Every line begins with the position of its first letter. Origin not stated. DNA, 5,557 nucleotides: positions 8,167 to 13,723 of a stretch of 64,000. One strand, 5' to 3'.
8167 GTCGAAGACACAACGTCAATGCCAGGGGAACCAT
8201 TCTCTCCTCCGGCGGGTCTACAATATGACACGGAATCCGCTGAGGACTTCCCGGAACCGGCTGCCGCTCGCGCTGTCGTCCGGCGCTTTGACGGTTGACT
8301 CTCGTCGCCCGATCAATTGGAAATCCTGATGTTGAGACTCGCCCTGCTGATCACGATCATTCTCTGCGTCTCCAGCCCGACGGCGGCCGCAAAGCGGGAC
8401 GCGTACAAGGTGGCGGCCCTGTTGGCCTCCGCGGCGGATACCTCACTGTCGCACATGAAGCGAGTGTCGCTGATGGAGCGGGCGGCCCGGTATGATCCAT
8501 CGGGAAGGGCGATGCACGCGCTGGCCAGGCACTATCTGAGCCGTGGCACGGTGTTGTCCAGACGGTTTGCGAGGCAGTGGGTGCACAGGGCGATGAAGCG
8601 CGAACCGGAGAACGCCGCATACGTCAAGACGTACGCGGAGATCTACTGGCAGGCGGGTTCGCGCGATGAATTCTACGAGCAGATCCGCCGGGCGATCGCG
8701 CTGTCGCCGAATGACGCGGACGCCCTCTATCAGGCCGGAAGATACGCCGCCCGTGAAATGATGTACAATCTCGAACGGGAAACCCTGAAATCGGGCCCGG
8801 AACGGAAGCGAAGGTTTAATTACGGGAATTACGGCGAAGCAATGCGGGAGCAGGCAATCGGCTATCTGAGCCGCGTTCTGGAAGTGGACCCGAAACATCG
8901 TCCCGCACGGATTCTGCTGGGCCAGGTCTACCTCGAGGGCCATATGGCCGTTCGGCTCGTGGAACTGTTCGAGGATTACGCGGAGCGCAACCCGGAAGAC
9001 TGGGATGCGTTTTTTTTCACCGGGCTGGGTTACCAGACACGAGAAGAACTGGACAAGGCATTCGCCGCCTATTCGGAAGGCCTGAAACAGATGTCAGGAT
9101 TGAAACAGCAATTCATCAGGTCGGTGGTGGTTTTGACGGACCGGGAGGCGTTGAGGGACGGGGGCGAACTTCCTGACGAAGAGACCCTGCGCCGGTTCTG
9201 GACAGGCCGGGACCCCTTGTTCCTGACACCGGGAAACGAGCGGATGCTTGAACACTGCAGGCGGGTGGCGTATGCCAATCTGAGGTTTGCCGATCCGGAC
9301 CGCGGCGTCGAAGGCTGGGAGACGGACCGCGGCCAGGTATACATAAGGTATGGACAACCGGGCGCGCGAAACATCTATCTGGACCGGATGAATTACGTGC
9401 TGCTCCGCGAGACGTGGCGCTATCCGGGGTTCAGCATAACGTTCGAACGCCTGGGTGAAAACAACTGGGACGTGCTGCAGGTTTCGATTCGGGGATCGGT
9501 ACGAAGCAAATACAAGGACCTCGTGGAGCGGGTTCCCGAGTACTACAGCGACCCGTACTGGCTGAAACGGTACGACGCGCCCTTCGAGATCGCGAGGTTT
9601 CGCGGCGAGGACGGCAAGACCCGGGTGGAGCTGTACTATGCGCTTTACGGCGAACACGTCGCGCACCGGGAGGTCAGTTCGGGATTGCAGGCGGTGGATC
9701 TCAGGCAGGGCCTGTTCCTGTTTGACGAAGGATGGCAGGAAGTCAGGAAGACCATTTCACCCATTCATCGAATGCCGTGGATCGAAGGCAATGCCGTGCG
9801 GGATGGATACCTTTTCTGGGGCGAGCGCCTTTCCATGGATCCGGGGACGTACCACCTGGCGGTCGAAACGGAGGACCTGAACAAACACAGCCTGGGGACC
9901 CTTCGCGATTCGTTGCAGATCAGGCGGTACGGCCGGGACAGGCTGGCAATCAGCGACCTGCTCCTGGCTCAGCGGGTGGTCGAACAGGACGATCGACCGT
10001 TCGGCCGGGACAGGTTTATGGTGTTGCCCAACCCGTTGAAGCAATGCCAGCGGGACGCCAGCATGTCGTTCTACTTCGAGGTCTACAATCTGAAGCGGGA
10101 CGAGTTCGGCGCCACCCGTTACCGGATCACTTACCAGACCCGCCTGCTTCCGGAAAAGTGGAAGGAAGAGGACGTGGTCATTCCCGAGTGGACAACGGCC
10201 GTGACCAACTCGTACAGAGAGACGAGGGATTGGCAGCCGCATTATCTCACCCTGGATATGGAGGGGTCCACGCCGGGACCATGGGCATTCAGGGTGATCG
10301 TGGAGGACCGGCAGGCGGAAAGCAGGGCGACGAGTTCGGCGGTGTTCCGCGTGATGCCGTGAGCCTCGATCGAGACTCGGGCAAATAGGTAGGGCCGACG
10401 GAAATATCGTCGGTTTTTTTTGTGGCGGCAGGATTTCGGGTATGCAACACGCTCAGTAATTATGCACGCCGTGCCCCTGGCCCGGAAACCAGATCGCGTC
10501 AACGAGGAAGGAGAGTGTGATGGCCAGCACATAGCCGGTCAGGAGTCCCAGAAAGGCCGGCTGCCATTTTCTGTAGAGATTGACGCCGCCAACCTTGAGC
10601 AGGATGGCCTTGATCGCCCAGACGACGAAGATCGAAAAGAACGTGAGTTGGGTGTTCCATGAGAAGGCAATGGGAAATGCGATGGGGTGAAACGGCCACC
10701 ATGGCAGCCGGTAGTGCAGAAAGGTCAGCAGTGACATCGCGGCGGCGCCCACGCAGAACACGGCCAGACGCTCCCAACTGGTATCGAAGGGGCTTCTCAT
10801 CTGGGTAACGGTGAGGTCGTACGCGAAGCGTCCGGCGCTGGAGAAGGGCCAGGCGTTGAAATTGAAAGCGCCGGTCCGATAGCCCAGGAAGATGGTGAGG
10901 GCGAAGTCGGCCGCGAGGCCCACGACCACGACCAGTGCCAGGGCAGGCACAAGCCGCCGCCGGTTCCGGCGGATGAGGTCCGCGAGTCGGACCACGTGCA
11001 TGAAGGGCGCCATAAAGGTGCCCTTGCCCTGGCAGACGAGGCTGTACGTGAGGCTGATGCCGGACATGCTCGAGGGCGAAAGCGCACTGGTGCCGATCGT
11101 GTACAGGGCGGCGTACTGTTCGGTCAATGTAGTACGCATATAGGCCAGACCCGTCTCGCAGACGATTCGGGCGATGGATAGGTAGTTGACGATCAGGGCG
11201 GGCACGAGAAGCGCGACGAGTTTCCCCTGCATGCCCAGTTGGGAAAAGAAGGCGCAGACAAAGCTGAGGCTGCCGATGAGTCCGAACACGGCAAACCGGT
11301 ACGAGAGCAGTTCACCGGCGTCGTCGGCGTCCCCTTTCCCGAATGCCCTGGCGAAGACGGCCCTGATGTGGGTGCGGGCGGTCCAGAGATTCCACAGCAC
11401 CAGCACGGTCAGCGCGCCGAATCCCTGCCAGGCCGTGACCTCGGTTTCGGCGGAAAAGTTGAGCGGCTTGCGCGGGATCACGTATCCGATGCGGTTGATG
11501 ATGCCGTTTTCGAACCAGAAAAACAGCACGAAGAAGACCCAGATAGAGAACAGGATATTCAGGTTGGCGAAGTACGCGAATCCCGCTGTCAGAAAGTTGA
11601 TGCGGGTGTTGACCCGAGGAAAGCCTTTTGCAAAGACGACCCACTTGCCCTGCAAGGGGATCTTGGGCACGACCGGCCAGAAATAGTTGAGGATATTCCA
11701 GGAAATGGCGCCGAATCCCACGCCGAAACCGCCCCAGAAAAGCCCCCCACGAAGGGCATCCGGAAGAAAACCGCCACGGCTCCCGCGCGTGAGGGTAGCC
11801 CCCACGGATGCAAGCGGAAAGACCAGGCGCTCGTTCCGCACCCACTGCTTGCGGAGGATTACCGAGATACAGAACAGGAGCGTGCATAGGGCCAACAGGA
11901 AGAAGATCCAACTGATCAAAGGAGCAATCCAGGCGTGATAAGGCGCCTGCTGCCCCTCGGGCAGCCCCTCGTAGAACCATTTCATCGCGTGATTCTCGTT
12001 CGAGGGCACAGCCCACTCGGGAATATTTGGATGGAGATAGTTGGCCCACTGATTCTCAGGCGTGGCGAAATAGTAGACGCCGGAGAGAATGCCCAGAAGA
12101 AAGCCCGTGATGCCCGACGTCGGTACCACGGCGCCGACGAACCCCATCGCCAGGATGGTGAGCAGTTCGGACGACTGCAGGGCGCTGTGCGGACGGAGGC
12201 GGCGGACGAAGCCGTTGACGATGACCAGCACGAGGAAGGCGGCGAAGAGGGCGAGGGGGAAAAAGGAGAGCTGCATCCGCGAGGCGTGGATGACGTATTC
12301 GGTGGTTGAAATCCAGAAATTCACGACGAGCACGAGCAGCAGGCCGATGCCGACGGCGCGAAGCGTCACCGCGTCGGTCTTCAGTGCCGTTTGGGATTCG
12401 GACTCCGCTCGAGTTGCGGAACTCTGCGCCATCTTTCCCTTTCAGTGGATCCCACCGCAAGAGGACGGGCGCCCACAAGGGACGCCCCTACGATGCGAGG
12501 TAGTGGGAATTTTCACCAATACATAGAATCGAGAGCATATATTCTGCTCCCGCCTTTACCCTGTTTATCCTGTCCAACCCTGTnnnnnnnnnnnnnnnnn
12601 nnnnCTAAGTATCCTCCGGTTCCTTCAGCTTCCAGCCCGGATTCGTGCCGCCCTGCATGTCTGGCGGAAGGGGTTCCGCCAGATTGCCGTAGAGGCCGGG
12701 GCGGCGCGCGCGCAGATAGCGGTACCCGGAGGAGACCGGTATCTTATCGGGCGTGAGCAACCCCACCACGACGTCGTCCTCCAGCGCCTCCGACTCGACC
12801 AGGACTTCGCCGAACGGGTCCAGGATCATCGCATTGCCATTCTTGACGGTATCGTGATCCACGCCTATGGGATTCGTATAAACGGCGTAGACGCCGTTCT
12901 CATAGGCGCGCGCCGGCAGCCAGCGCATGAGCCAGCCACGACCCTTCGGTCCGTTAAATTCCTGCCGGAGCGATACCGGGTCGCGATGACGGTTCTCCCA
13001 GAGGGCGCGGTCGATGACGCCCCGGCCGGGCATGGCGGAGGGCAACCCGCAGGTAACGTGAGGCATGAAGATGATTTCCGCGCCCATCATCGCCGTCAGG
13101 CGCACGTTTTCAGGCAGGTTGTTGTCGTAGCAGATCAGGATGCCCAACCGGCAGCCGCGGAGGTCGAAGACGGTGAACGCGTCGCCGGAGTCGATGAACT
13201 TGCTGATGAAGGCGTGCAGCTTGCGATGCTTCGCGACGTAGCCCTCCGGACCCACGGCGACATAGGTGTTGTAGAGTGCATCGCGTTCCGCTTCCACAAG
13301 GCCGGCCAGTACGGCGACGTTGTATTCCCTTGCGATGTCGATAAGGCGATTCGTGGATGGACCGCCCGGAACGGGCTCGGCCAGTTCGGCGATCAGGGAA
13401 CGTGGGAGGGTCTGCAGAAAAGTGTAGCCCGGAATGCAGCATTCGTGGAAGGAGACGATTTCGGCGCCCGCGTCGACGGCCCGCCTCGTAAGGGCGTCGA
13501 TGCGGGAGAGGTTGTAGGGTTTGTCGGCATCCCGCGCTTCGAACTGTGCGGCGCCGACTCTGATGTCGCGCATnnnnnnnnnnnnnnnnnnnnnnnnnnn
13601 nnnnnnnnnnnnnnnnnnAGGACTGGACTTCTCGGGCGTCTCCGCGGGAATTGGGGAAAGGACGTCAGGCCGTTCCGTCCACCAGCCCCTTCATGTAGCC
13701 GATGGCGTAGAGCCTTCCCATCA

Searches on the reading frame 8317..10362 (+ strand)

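Call 6: search_protein_families(library=pfam, proteins=[window:8317-10362:+], max_evalue=0.001)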
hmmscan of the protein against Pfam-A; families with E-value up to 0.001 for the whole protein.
window:8317-10362:+ (681 aa): 5 families
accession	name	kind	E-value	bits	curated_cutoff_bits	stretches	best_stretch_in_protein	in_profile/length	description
PF14559.12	TPR_19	-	2.7e-08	34.5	25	0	178-208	8-38/68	Tetratricopeptide repeat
PF13432.12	TPR_16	-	5.7e-07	30.3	32.7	0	216-256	18-58/65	Tetratricopeptide repeat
PF13428.12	TPR_14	-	1.3e-06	28.9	23.5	0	104-142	5-43/44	Tetratricopeptide repeat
PF20094.4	GWxTD_dom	-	1.5e-05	25.3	26.9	1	290-351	58-115/172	GWxTD domain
PF13431.12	TPR_17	-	4.8e-05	23.7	24.4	0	124-145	3-24/34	Tetratricopeptide repeat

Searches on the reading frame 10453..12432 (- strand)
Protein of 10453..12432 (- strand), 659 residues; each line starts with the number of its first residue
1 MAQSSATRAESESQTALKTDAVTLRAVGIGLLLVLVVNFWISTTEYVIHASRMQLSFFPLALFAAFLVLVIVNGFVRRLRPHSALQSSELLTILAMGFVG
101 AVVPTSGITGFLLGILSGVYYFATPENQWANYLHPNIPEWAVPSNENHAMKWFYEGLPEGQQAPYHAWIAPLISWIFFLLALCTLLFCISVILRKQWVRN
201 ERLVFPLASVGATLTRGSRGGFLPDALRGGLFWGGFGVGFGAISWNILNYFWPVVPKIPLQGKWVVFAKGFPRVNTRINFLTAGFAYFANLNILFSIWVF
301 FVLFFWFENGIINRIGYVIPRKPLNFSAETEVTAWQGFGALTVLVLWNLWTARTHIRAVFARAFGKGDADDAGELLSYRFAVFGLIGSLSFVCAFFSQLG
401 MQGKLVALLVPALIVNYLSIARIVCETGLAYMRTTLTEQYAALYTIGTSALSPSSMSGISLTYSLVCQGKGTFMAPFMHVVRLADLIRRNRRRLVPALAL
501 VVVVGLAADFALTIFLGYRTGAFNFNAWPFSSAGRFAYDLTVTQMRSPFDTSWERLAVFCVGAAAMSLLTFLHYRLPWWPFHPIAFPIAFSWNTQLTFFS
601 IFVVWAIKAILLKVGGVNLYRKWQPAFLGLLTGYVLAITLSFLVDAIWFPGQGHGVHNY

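Call 6: search_protein_families(library=pfam, proteins=[window:10453-12432:-], max_evalue=0.001)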
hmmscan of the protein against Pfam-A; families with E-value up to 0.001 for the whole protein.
window:10453-12432:- (659 aa): 2 families
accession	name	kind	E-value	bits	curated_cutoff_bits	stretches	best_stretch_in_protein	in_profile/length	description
PF20581.3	DUF6785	-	6e-109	365.3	25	1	23-521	1-498/498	Family of unknown function (DUF6785)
PF20580.3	DUF6784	-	9.6e-22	77.5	26.4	1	558-647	3-92/101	Domain of unknown function (DUF6784)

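Call 69: search_protein_families(library=ncbifam, proteins=[window:10453-12432:-], max_evalue=0.01)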
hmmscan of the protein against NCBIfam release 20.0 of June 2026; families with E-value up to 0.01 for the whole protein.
window:10453-12432:- (659 aa): 0 families

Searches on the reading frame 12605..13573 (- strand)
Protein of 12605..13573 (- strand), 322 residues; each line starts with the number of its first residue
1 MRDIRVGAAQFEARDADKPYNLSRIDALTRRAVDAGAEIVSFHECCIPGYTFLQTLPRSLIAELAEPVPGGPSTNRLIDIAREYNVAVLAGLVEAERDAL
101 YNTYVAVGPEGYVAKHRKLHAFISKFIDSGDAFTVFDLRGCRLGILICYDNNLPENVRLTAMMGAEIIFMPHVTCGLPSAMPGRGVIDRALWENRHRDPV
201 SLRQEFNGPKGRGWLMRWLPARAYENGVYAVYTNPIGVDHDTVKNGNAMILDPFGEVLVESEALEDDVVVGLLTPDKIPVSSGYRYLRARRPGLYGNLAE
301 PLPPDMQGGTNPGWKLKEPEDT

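Call 8: search_protein_families(library=pfam, proteins=[window:12605-13573:-], max_evalue=0.001)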
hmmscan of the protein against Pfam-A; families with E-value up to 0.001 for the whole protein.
window:12605-13573:- (322 aa): 1 family
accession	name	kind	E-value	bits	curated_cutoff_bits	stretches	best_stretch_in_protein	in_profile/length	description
PF00795.27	CN_hydrolase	-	1.6e-41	142.8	23.2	1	5-275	1-248/256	Carbon-nitrogen hydrolase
